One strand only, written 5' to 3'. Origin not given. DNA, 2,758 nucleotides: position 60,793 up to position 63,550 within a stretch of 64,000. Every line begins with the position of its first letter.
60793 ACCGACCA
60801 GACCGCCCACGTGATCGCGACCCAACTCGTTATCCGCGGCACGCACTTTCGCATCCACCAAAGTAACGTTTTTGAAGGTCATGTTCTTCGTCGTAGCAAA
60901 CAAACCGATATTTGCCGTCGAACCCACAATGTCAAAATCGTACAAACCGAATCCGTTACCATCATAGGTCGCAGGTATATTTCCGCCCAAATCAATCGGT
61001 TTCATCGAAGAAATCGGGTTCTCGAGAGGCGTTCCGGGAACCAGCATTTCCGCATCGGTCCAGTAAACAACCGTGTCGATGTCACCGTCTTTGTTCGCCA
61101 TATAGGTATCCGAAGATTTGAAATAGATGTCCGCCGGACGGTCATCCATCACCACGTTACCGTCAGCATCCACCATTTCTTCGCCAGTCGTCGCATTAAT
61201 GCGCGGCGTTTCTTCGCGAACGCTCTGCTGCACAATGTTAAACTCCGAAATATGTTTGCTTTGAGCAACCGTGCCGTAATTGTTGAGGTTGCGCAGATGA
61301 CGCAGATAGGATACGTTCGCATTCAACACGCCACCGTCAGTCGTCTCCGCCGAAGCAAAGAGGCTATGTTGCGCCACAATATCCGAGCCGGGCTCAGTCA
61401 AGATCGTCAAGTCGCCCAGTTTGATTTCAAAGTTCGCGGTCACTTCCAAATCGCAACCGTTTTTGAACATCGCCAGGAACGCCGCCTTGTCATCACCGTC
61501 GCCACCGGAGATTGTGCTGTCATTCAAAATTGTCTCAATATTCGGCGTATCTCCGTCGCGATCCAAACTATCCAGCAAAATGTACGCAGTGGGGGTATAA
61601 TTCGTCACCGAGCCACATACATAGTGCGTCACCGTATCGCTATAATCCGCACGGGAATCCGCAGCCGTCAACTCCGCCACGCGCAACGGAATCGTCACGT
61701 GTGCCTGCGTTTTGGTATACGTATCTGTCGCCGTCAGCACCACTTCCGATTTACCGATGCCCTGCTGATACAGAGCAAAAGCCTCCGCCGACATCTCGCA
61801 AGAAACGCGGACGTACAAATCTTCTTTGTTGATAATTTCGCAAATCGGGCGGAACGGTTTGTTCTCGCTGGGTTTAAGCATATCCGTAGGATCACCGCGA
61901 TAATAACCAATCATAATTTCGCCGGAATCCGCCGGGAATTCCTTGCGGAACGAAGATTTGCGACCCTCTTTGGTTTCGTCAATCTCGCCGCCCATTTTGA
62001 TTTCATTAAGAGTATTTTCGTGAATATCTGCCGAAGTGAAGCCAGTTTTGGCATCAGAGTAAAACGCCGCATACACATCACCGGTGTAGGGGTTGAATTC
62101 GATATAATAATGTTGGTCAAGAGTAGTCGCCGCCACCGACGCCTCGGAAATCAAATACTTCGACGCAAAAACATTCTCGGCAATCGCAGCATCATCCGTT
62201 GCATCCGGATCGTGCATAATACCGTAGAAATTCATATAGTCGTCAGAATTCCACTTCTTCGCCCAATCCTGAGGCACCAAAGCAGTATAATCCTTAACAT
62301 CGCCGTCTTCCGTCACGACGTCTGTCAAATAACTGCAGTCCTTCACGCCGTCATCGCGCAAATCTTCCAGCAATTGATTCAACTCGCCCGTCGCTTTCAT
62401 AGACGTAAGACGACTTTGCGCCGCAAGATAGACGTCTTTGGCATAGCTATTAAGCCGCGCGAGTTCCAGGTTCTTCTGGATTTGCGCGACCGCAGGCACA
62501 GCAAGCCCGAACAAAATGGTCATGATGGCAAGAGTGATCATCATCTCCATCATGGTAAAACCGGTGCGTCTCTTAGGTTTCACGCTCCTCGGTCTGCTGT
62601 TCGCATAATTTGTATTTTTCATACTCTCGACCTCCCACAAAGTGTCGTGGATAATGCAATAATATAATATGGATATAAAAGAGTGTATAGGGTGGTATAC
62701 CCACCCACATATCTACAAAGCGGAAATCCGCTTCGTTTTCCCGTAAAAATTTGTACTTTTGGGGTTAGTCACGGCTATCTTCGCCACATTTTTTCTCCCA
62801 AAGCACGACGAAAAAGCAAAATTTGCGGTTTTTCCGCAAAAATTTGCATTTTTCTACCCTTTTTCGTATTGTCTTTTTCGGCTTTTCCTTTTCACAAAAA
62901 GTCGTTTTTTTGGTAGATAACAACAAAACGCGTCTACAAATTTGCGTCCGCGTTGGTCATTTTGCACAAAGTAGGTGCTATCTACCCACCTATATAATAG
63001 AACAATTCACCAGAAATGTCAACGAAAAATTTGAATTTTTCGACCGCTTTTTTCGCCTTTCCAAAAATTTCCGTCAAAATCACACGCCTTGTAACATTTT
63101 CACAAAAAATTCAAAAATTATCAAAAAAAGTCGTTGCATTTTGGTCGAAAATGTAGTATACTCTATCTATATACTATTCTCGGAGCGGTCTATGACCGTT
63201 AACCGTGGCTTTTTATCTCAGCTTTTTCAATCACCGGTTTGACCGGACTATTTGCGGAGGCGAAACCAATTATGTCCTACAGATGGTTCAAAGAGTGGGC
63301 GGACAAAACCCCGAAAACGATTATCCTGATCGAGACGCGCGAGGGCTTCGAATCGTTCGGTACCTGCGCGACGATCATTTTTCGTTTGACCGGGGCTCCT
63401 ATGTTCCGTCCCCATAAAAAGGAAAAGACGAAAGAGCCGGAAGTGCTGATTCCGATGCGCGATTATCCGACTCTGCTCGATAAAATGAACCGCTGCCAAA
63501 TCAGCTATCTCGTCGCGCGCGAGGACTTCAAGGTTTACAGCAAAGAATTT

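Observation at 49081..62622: A 4,513-aa giant pilin: prepilin N-terminus fused to a multi-module adhesin as first gene of a type IV pilus operon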

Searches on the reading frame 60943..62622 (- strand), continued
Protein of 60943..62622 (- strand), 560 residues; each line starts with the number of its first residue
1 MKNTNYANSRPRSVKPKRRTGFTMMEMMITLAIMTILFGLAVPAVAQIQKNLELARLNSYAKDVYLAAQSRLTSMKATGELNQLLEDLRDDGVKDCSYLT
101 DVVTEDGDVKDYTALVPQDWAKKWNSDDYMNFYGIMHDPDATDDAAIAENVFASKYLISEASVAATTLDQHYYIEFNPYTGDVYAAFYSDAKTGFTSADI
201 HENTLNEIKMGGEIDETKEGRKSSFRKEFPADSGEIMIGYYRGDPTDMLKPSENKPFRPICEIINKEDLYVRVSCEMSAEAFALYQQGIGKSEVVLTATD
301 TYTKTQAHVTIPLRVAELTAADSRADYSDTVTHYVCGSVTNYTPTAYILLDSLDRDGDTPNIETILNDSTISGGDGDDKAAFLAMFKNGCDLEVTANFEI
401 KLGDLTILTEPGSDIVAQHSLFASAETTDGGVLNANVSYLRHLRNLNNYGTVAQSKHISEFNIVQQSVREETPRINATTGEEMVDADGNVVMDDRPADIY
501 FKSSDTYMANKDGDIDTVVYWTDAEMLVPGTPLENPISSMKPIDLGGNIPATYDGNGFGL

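Call 56: fold_search(model_id=the predicted structure, library=pdb)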
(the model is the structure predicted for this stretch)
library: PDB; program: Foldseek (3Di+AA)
matches with E <= 10: 1074; with E <= 0.001: 0
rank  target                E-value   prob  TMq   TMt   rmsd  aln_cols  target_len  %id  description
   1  9kvf_C                6.3e-03  0.90  0.13  0.42   8.4       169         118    9  Cryo-EM structure of SARS-CoV-2 EG.1 spike protein in complex with triple-nAb 4A5, 4C1 and 2E10 (released 2025-08-20)
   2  9j3n_B                6.7e-03  0.94  0.14  0.42   8.2       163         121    9  ATP bound Chlamydia pneumoniae ATP/ADP translocator NTT1(Inward open state) (released 2025-03-19)
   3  8h7i_A                8.4e-03  0.95  0.14  0.45   8.1       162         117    9  Structure of nanobody 11A in complex with quinalphos (released 2023-10-25)
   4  1yc8_A                8.9e-03  0.90  0.14  0.43   7.2       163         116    7  cAbAn33- Y37V/E44G/R45L triple mutant (released 2005-06-14)
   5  6y9b_H                1.1e-02  0.91  0.14  0.43   7.7       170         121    5  Cryo-EM structure of trimeric human STEAP1 bound to three Fab120.545 fragments (released 2020-05-20)
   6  1yyc_MODEL_1_A        1.2e-02  0.84  0.14  0.36   7.8       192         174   11  Solution Structure of a putative late embryogenesis abundant (LEA) protein At2g46140.1 (released 2005-04-05)
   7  7x1m_H                1.3e-02  0.85  0.13  0.41   8.6       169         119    8  The complex structure of Omicron BA.1 RBD with BD604, S309,and S304 (released 2022-07-06)
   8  5wux_C                1.4e-02  0.87  0.14  0.31   8.5       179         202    8  TNFalpha-certolizumab Fab (released 2017-06-07)
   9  9wsv_H                1.5e-02  0.82  0.14  0.30   8.3       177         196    9  Cryo-EM structure of DAMGO-muOR-arrestin-1-Fab30 complex (released 2025-11-26)
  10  8v8k_A                1.6e-02  0.80  0.14  0.39   7.8       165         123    8  Crystal Structure of Nanobody NbE (released 2024-09-11)
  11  8r3w_A                1.6e-02  0.57  0.13  0.24  10.5       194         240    9  Crystal structure of a homospecific CR57 diabody (released 2024-11-06)
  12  3wxm_H                1.8e-02  0.08  0.07  0.09  23.5       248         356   11  Crystal structure of archaeal Pelota and GTP-bound EF1 alpha complex (released 2014-09-03)
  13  3lqz_B                1.9e-02  0.28  0.11  0.24  13.8       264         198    9  Crystal Structure of HLA-DP2 (released 2010-04-14)
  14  3omz_A                1.9e-02  0.25  0.12  0.23  20.0       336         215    6  Crystal structure of MICA-specific human gamma delta T cell receptor (released 2011-01-26)
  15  9hls_H                2.1e-02  0.89  0.14  0.46   7.7       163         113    9  Structure of A16/G9 (vaccinia virus) in complex with VHH D07, VHH B01 and VHH C05 (released 2025-09-03)
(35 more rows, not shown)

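Call 64: search_protein_families(library=pfam, alignment_id=A6, max_evalue=0.001)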
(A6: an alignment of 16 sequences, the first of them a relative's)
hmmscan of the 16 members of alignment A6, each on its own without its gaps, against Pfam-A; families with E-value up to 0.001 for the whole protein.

A. member 1, P0004 (4490 aa): 4 families
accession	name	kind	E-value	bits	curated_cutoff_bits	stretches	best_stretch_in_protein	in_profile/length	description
PF18998.6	Flg_new_2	-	1.3e-88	291.4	23.6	9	4159-4233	1-72/73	Divergent InlB B-repeat domain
PF09479.16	Flg_new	-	4.6e-09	36.7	27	1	4159-4228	1-64/65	Listeria-Bacteroides repeat domain (List_Bact_rpt)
PF07581.17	Glug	-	1.7e-06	28.5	20.5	0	1461-1480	4-25/28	The GLUG motif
PF07963.17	N_methyl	-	5.1e-06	26.3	21.2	1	17-41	2-26/27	Prokaryotic N-terminal methylation motif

B. families by the number of members that match (of 16 scanned): 7 families
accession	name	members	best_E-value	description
PF07963.17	N_methyl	14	1.1e-07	Prokaryotic N-terminal methylation motif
PF07581.17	Glug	8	3.6e-18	The GLUG motif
PF09479.16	Flg_new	3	2.2e-19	Listeria-Bacteroides repeat domain (List_Bact_rpt)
PF18998.6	Flg_new_2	2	1.3e-88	Divergent InlB B-repeat domain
PF05342.19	Peptidase_M26_N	2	6.9e-06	M26 IgA1-specific Metallo-endopeptidase N-terminal region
PF02018.23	CBM_4_9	1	1.3e-10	Carbohydrate binding domain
PF07233.18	DUF1425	1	0.00015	Protein of unknown function (DUF1425)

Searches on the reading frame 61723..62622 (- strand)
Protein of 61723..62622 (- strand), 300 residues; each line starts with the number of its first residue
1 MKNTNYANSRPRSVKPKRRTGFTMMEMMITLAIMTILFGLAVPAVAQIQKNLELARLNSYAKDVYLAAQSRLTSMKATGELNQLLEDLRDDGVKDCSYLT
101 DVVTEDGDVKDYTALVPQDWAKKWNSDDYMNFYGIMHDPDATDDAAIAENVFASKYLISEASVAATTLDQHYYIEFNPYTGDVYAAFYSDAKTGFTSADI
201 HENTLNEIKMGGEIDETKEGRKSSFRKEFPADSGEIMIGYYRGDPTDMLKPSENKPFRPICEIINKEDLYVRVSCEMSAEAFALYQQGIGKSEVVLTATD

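Call 65: predict_structure(alignment_id=A5)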
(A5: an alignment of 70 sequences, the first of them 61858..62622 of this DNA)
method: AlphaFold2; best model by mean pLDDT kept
length: 255 residues; sequences in the alignment: 70
mean_pLDDT: 85.0   pTM: 0.78
mean pLDDT of the five models: 85.0, 84.4, 83.9, 83.3, 82.2
residues with pLDDT >= 90: 119; 70-90: 103; 50-70: 28; < 50: 5
segments of 3 or more residues with pLDDT < 50: 1-3
pLDDT, mean of each block of 10 residues (from residue 1): 54 66 91 96 95 96 95 94 90 75 81 86 75 91 84 86 78 94 95 89 83 80 93 93 80 51
secondary structure, 60 per line:
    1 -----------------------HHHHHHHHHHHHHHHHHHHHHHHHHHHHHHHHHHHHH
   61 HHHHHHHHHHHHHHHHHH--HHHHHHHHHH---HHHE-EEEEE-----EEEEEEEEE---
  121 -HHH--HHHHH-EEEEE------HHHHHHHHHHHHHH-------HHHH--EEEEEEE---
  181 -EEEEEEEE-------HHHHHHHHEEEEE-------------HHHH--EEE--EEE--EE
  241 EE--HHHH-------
elements in order: H24-78 H81-90 E99-103 E109-117 H127-131 E133-137 H144-157 H165-168 E171-177 E182-189 H197-204 E205-209 H223-226 E229-231 E234-236 E239-242 H245-248

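Call 71: fold_search(model_id=the predicted structure, library=pdb)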
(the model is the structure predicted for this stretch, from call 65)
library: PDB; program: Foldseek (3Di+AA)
matches with E <= 10: 242; with E <= 0.001: 0
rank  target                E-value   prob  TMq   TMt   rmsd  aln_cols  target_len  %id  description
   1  7xay_A                2.6e-02  0.21  0.17  0.15  12.5       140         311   11  Crystal structure of Hat1-Hat2-Asf1-H3-H4 (released 2022-05-18)
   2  1bob                  6.0e-02  0.16  0.17  0.15  10.4       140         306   11  HISTONE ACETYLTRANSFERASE HAT1 FROM SACCHAROMYCES CEREVISIAE IN COMPLEX WITH ACETYL COENZYME A (released 1999-04-20)
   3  4psx_A                1.1e-01  0.08  0.13  0.11  14.0       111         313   16  Crystal structure of histone acetyltransferase complex (released 2014-07-09)
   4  4psw_A                1.4e-01  0.08  0.14  0.12  14.5       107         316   15  Crystal structure of histone acetyltransferase complex (released 2014-07-09)
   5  4onu                  5.4e-01  0.06  0.15  0.13  12.6       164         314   12  cAMP-binding acyltransferase from Mycobacterium smegmatis, E234A mutant (released 2014-04-30)
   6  4oll                  5.4e-01  0.04  0.10  0.09  15.5       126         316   10  cAMP-binding acyltransferase from Mycobacterium smegmatis (released 2014-04-30)
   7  3g3s_A                6.9e-01  0.05  0.19  0.19  18.5       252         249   10  Crystal structure of GCN5-related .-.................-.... protein (ZP_00874857) (ZP_00874857.1) from Streptococcus su (released 2009-02-10)
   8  8tum_a                9.6e-01  0.04  0.11  0.17  15.5       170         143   14  Type IV pilus from Pseudomonas PAO1 strain (released 2024-03-13)
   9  2dps_A                9.6e-01  0.03  0.17  0.18  15.9       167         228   12  Structure of Leucyl/phenylalanyl-tRNA-protein transferase (released 2007-01-02)
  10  5y84_A                9.6e-01  0.03  0.14  0.13  14.1       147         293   10  Hapalindole U and DMSPP Bound AmbP3 (released 2018-07-18)
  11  7fhd_A                9.6e-01  0.02  0.12  0.12  16.5       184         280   10  Structure of prenyltransferase mutant Y288P from Streptomyces sp. (strain CL190) (released 2022-06-22)
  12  2xlq                  1.0e+00  0.03  0.13  0.11  14.2       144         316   14  Structural and Mechanistic Analysis of the Magnesium-Independent Aromatic Prenyltransferase CloQ from the Clorobiocin Bi (released 2010-10-27)
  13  7fhb                  1.0e+00  0.01  0.10  0.09  18.5       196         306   10  Structure of prenyltransferase from Streptomyces sp. (strain CL190) with bound GPP (released 2022-06-22)
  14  5y7c_A                1.1e+00  0.04  0.14  0.13  12.2       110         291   12  Hapalindole A and DMSPP Bound AmbP3 (released 2018-07-18)
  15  5y72_B                1.1e+00  0.04  0.13  0.12  11.8       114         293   10  DMSPP Bound AmbP3 (released 2018-07-18)
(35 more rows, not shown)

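Call 76: find_homologous_proteins(query=A7, max_evalue=1e-10)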
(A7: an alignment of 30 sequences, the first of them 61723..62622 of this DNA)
Query A7 (30 sequences) (300 aa, profile of the alignment): 19 proteins with E <= 1e-10 among 8000 candidates.
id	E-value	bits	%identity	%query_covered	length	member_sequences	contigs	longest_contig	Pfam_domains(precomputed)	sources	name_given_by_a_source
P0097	1.1e-63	234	26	84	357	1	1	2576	-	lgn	-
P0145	9.7e-54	201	27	78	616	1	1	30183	-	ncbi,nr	ncbi:MAG: type II secretion system protein, partial [Erysipelotrichia bacterium]|nr:type II secretio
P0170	1.3e-46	178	34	23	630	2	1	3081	-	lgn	-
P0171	4.0e-46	176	27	60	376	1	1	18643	PF07963.18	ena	-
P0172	2.1e-44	170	26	87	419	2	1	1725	-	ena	-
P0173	4.2e-43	166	26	84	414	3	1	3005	PF07963.18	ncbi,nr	ncbi:MAG: type II secretion system protein, partial [Atopobiaceae bacterium]|nr:type II secretion sy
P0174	7.3e-43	165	24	95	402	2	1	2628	PF07963.18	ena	-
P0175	4.5e-41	159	29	61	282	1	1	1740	PF07963.18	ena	-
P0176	1.4e-40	158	34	34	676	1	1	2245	-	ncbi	-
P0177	1.4e-37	148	25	82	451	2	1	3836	-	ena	-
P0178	1.5e-36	144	24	84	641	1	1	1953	-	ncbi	ncbi:MAG: type II secretion system protein, partial [Lachnospiraceae bacterium]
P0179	3.1e-36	143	29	61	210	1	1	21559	PF07963.18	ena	-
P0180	1.2e-34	138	22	88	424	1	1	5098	PF07963.18,PF12897.14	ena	-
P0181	2.5e-33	134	30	57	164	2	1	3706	-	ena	-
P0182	1.9e-32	131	38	20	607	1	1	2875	PF07963.18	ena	-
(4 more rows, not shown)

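Call 81: search_solved_structures(query=A7, max_evalue=1)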
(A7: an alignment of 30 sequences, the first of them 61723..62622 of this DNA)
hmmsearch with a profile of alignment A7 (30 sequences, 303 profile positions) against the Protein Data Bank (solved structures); distinct sequences matched with E-value up to 1: 22.
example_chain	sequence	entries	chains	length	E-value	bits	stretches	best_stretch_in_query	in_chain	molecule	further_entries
9egp_A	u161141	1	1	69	1.7e-11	47.3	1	6-43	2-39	Geopilin domain 1 protein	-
7tgg_A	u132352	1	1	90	1.5e-10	44.2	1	6-41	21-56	Geopilin domain 1 protein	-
9laa_A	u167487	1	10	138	1e-08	38.2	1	4-38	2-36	Type IV pilin protein PilA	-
8tj2_C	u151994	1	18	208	2.1e-08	37.1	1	15-60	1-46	Type IV major pilin protein PilA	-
3sok_A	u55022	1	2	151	8.6e-07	31.9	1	15-134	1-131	Fimbrial protein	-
2m7g_A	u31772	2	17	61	1.7e-06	30.9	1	15-41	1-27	Geopilin domain 1 protein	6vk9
8pfb_G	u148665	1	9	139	2.7e-06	30.2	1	15-62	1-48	Type IV pilin PilE1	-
6gv9_A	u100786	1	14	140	5.8e-06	29.2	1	15-45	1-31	Prepilin peptidase-dependent protein D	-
8tum_e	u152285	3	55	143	1.1e-05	28.2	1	15-37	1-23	Type IV major pilin protein PilA | Pilin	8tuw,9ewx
1oqw_A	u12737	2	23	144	1.4e-05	27.9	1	15-37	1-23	Fimbrial protein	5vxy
8tob_GA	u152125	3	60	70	3.8e-05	26.5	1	16-40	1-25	Fimbrial protein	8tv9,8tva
6xxd_A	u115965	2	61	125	7.4e-05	25.5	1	15-44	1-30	PilA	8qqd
8p3b_A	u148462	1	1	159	7.7e-05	25.5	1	15-41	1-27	Fimbrial protein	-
5kua_A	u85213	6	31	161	7.8e-05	25.4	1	15-41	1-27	pilin | Neisseria meningitidis PilE variant SB-GATDH | Neisseria meningitidis PilE, SB-DATDH variant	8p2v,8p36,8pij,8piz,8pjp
1ay2_A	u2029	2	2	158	7.9e-05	25.4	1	15-41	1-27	TYPE 4 PILIN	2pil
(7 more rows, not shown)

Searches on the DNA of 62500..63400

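Call 97: search_rna_families(source=window, start=62500, end=63400, threshold=evalue, max_evalue=1)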
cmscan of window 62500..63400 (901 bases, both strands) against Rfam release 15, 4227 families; matches with E-value up to 1: 0.
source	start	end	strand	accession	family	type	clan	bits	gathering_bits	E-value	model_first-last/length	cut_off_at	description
